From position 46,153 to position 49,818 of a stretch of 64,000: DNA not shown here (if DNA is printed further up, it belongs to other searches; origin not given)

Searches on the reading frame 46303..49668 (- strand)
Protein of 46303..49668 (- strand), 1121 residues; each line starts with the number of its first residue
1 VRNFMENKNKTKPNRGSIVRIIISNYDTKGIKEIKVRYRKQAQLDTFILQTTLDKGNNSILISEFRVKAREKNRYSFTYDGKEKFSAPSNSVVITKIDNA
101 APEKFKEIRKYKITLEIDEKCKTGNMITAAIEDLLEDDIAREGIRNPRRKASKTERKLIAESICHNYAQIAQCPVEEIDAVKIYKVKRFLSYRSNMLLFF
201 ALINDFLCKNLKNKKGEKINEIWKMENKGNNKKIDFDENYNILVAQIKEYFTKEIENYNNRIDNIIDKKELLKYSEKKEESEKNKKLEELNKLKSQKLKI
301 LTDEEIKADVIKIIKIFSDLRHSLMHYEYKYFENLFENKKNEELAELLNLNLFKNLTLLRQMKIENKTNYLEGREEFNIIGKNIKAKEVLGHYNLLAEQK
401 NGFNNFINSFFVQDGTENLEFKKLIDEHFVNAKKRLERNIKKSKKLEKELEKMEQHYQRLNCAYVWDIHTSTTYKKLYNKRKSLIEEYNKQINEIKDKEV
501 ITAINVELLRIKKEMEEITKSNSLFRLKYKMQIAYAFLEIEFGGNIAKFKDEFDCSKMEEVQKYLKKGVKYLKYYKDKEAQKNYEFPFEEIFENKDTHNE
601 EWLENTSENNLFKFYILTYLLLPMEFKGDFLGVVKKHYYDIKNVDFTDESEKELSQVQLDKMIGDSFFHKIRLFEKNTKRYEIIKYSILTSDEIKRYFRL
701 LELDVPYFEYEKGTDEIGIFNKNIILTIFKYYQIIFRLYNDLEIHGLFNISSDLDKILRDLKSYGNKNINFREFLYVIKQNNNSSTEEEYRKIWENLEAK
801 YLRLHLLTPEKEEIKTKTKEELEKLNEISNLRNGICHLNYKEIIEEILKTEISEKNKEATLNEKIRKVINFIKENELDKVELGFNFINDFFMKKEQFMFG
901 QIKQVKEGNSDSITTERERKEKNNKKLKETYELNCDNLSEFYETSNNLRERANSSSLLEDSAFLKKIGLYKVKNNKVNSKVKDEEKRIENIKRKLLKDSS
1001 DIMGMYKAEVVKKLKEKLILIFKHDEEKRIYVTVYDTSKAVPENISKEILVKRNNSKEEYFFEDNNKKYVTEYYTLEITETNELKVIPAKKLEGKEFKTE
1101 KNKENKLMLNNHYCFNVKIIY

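Call 7: search_protein_families(library=pfam, proteins=[window:46303-49668:-], max_evalue=0.01)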
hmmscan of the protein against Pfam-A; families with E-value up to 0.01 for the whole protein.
window:46303-49668:- (1121 aa): 0 families

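Call 8: search_protein_families(library=padloc, proteins=[window:46303-49668:-], max_evalue=0.01)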
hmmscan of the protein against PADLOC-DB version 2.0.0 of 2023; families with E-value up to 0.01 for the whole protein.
window:46303-49668:- (1121 aa): 4 families
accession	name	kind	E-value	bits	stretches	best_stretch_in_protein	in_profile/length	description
PDLC01470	Cas13c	-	0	1399.1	2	233-1121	170-972/972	CAS-VI-C; effector__SPE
PDLC02154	Cas13c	-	0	1019.3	1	10-1027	1-819/822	-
PDLC01683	Cas13c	-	2.8e-118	392.5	1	607-937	1-279/279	Cas13c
PDLC01684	Cas13c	-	8.9e-112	371.2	1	144-440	2-265/265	Cas13c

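Call 11: find_homologous_proteins(query=window:46303-49668:-, max_evalue=1e-10)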
Query window:46303-49668:- (1121 aa): 75 proteins with E <= 1e-10 among 8000 candidates.
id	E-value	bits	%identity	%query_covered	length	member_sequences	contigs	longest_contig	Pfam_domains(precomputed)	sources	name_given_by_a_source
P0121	0.0e+0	2281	96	100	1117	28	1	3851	-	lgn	-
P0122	0.0e+0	2201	91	100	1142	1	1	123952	-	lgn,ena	-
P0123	0.0e+0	2168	92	100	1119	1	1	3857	-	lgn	-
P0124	0.0e+0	2108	88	100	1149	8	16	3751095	-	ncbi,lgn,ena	ncbi:type VI-C CRISPR-associated RNA-guided ribonuclease Cas13c [Fusobacterium sp. THCT13E1]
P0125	0.0e+0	1994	84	100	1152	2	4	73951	-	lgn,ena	-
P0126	0.0e+0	1992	85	100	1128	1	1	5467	-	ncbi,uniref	ncbi:MAG: type VI-C CRISPR-associated RNA-guided ribonuclease Cas13c [Fusobacterium ulcerans]|uniref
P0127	0.0e+0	1932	81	100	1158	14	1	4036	-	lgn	-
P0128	0.0e+0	1924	82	100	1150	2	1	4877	-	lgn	-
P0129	0.0e+0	1867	78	100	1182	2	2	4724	-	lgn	-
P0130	0.0e+0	1822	76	100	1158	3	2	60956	-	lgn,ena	-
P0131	2.4e-234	799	44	99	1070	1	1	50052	-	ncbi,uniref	ncbi:MAG: type VI-C CRISPR-associated RNA-guided ribonuclease Cas13c [Cetobacterium sp.]|uniref:type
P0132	3.8e-234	798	44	99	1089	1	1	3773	-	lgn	-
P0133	1.2e-233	797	44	99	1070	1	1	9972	-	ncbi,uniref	ncbi:type VI-C CRISPR-associated RNA-guided ribonuclease Cas13c [Cetobacterium sp.]|uniref:type VI-C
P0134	5.7e-233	794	43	99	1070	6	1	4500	-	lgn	-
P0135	1.4e-232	793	44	99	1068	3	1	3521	-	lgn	-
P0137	2.5e-232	792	43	99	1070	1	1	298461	-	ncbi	ncbi:MAG: type VI-C CRISPR-associated RNA-guided ribonuclease Cas13c [Cetobacterium sp.]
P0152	1.2e-209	717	40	99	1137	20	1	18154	-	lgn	-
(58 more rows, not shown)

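Call 16: find_related_loci(query=A1, collection=genome_contigs, flank=10000)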
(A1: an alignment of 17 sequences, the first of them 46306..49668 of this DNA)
Query A1 (1121 aa) in genome_contigs; peptide patterns used: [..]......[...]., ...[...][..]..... (x = any residue, [..] = any of these).
52 stretches matched a pattern; 15 encode a relative of the query (tblastn E <= 1e-3); 15 distinct loci.
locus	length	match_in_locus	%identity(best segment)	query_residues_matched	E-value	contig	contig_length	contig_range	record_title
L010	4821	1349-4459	44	11-1121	0e+0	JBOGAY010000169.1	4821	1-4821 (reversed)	MAG: Sarcina sp. isolate WFFMC_MAG_436 k139_45714_flag=0_multi=5.0175_len=4821, whole genome shotgun sequence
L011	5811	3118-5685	46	10-896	0e+0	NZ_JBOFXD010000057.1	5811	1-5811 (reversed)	MAG: Cetobacterium sp. isolate WFFMC_MAG_535 k139_27976_flag=0_multi=8.9734_len=5811, whole genome shotgun sequence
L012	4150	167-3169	33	9-1088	5e-125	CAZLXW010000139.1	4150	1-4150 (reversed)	MAG TPA_asm: uncultured Eubacteriales bacterium isolate SRP241341_co1_141 genome assembly, contig: NODE_18144_length_415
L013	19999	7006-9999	31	3-1049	6e-106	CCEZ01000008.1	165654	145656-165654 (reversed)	Anaerosalibacter sp. ND1 genome assembly Anaerosalibacter massiliensis ND1, contig G347_S1_L001_R1_001_contig_8, whole g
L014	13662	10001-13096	32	9-1022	8e-100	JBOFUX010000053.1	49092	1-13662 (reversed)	MAG: Fusobacteriaceae bacterium isolate WFFMC_MAG_593 k139_14431_flag=0_multi=12.2680_len=49092, whole genome shotgun se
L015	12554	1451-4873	30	9-1062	8e-100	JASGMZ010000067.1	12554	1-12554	MAG: Bacteroidales bacterium isolate DJKA126_ANT-KO_bin.63 scaffold_2307, whole genome shotgun sequence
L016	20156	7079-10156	33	9-1022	5e-99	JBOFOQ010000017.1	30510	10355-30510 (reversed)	MAG: Fusobacteriaceae bacterium isolate WFFMC_MAG_258 k139_236871_flag=1_multi=18.9881_len=30510, whole genome shotgun s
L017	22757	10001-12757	30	4-900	6e-95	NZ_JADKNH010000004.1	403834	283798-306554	Fusibacter ferrireducens strain Q10-2 NODE_4_length_403834_cov_43.876603, whole genome shotgun sequence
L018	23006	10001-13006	31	4-1028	1e-90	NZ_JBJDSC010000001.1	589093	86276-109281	Fusobacterium sp. MFO224 1, whole genome shotgun sequence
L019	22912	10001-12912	31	10-1036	1e-79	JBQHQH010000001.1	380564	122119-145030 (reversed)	Tissierellaceae bacterium HCP3S3_D8 contig00001, whole genome shotgun sequence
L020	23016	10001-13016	31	3-1035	2e-93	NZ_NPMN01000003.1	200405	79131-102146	Tissierella sp. P1 contig00003, whole genome shotgun sequence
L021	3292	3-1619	33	474-1035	5e-62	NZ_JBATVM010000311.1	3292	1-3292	MAG: Psychrilyobacter sp. isolate MFD12164_ilm_asm_bin11 k127_58739, whole genome shotgun sequence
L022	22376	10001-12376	29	7-695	9e-58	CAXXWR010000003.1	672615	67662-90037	MAG: uncultured Fusibacter sp. isolate 09a0c790-c096-42bb-b34c-29f3d5964584 genome assembly, contig: contig_3, whole gen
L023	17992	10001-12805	35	18-921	1e-115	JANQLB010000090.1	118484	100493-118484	MAG: Tissierellales bacterium isolate PL25a_bin.35 k99_3851874, whole genome shotgun sequence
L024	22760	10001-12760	30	2-900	2e-91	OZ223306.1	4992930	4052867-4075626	MAG: uncultured Fusibacter sp. isolate 578a3ba3-1f1f-47d2-b4ed-96899ed32e8b genome assembly, chromosome: 1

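Call 17: find_encoding_contigs(protein=P0124, flank=10000, max_places=8)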
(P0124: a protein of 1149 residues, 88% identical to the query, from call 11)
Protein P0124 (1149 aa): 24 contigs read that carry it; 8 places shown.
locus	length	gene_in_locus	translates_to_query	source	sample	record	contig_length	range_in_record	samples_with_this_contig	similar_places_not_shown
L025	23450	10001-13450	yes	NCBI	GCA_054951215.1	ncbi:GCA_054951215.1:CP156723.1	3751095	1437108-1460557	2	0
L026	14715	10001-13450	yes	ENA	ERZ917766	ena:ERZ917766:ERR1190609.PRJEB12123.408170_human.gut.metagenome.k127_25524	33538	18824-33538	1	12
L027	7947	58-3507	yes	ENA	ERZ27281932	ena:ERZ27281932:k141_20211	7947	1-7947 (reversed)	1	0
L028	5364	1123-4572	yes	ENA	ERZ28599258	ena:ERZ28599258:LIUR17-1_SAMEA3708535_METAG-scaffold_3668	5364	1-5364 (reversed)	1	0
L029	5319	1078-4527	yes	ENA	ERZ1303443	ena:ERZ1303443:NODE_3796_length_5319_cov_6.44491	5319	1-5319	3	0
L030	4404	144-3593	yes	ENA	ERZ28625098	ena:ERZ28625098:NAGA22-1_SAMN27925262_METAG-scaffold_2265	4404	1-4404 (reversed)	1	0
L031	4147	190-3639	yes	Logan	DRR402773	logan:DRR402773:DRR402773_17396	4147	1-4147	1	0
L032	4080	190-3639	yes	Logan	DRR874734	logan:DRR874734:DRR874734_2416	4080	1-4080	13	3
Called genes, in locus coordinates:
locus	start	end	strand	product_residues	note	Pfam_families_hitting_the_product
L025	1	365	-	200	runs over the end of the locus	PF03956:Lys_export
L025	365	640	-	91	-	-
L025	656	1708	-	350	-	PF01263:Aldose_epim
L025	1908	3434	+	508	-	PF00496:SBP_bac_5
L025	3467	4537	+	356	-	PF05343:Peptidase_M42, PF01546:Peptidase_M20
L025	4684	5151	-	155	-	-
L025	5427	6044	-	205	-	-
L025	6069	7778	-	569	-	PF19635:DUF6138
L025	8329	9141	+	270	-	PF00376:MerR, PF13411:MerR_1, PF06445:GyrI-like, PF14526:Cass2 (weak)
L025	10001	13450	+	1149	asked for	-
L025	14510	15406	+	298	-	-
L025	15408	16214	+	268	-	PF01695:IstB_IS21, PF20720:nSTAND3 (weak)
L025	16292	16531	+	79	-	PF12728:HTH_17 (weak)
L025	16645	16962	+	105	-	-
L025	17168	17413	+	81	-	-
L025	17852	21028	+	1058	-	PF03797:Autotransporter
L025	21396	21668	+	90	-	PF00216:Bac_DNA_binding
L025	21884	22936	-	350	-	PF07661:MORN_2 (faint)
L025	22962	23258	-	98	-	-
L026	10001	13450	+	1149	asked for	-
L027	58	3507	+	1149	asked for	-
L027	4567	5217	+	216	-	-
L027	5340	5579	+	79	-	PF12728:HTH_17 (weak)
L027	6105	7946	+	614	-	?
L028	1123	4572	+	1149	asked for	-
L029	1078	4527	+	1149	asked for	-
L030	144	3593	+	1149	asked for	-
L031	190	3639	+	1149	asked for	-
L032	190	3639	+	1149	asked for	-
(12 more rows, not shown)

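Call 18: find_encoding_contigs(protein=P0122, flank=10000, max_places=4)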
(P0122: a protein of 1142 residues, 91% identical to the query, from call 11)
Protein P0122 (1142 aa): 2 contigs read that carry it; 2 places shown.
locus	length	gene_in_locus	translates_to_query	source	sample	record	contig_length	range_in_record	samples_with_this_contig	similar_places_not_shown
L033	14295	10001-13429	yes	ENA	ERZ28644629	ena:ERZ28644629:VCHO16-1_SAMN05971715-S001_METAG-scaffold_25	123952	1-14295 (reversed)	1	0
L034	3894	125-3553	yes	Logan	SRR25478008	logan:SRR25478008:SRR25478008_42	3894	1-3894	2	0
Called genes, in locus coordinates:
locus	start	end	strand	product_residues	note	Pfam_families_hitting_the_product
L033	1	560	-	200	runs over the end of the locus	PF03956:Lys_export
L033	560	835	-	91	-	-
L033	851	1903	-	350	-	PF01263:Aldose_epim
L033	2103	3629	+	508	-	PF00496:SBP_bac_5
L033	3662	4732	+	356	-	PF05343:Peptidase_M42, PF01546:Peptidase_M20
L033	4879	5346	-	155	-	-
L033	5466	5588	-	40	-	-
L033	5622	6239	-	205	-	-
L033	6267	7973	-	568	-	PF19635:DUF6138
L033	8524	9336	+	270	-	PF00376:MerR, PF13411:MerR_1, PF09278:MerR-DNA-bind (faint), PF06445:GyrI-like, PF14526:Cass2 (weak)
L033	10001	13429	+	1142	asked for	-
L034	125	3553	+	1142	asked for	-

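Call 19: find_encoding_contigs(protein=P0125, flank=10000, max_places=4)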
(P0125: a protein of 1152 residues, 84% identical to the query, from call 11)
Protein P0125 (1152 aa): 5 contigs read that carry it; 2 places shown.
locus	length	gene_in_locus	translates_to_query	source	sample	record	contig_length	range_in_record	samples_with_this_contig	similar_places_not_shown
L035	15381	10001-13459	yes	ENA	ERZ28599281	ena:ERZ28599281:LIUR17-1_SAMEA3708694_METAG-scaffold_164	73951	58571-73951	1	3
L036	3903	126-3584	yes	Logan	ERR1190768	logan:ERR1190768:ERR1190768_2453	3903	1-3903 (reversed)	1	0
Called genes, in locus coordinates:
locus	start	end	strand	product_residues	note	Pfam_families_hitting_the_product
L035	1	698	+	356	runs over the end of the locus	PF05343:Peptidase_M42, PF01546:Peptidase_M20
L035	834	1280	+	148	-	-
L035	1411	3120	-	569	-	PF19635:DUF6138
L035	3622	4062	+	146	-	PF03610:EIIA-man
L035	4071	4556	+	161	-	PF03830:PTSIIB_sorb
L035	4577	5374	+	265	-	PF03609:EII-Sor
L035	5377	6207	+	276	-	PF03613:EIID-AGA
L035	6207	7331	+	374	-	PF01380:SIS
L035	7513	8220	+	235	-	PF00392:GntR, PF14502:HTH_41 (weak), PF07702:UTRA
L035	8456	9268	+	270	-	PF00376:MerR, PF13411:MerR_1, PF06445:GyrI-like, PF14526:Cass2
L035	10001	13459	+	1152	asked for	-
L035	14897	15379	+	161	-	?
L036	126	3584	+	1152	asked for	-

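Call 43: find_encoding_contigs(protein=P0137, flank=10000, max_places=2)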
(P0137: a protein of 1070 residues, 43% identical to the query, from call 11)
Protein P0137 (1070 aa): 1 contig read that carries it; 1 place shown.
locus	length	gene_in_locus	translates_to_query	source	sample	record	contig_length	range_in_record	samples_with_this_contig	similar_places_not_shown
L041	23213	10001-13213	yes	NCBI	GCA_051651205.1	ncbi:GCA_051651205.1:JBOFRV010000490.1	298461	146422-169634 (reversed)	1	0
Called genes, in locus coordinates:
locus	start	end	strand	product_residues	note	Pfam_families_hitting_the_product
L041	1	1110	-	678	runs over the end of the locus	PF07715:Plug, PF00593:TonB_dep_Rec_b-barrel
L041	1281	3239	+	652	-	PF00756:Esterase (weak), PF00561:Abhydrolase_1 (weak), PF12146:Hydrolase_4 (weak)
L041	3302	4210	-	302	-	PF00126:HTH_1, PF03466:LysR_substrate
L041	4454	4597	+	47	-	PF13242:Hydrolase_like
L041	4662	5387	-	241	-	PF00497:SBP_bac_3, PF10613:Lig_chan-Glu_bd (weak)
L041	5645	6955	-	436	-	-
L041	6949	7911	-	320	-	PF08279:HTH_11, PF03099:BPL_LplA_LipB, PF02237:BPL_C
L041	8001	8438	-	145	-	-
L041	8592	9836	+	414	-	PF00375:SDF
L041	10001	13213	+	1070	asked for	-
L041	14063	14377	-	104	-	PF04205:FMN_bind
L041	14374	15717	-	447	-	PF03553:Na_H_antiporter, PF07158:MatC_N (faint), PF03553:Na_H_antiporter, PF03600:CitMHS (weak)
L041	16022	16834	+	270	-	PF00561:Abhydrolase_1, PF03096:Ndr, PF12146:Hydrolase_4, PF12697:Abhydrolase_6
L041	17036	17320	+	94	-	PF00583:Acetyltransf_1, PF13508:Acetyltransf_7 (weak), PF14542:Acetyltransf_CG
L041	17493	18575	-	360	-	PF00149:Metallophos, PF12850:Metallophos_2 (weak)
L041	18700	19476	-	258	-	PF01226:Form_Nir_trans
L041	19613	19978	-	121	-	-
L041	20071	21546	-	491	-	PF00496:SBP_bac_5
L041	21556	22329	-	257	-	PF01177:Asp_Glu_race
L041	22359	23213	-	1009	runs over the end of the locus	PF13555:AAA_29 (faint), PF13558:SbcC_Walker_B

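Call 78: search_protein_families(library=ncbifam, proteins=[window:46306-49656:-], max_evalue=0.001)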
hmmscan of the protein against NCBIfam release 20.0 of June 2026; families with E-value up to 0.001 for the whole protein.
window:46306-49656:- (1117 aa): 1 family
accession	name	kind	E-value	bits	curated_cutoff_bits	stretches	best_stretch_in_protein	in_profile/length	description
NF038193.1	VI_Cas13c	exception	0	1137.8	150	1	8-939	2-865/865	type VI-C CRISPR-associated RNA-guided ribonuclease Cas13c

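Call 83: find_encoding_contigs(protein=P0126, flank=5000, max_places=3)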
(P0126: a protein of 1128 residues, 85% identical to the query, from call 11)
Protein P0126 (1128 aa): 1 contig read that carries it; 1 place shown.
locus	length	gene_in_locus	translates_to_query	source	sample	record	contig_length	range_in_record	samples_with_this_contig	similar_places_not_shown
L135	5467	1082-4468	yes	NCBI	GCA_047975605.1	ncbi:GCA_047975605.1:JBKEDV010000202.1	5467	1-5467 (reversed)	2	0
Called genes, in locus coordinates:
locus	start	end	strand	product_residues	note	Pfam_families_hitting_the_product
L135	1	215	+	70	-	PF01797:Y1_Tnp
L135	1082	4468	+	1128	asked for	-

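Call 84: find_encoding_contigs(protein=P0128, flank=5000, max_places=3)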
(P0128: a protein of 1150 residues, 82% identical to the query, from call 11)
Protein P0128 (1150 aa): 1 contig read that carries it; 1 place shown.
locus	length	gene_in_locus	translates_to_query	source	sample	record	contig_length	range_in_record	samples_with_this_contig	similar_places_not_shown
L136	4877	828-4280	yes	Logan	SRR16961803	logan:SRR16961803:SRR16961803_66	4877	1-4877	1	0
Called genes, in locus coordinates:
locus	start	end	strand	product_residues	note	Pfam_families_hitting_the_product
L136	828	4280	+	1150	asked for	-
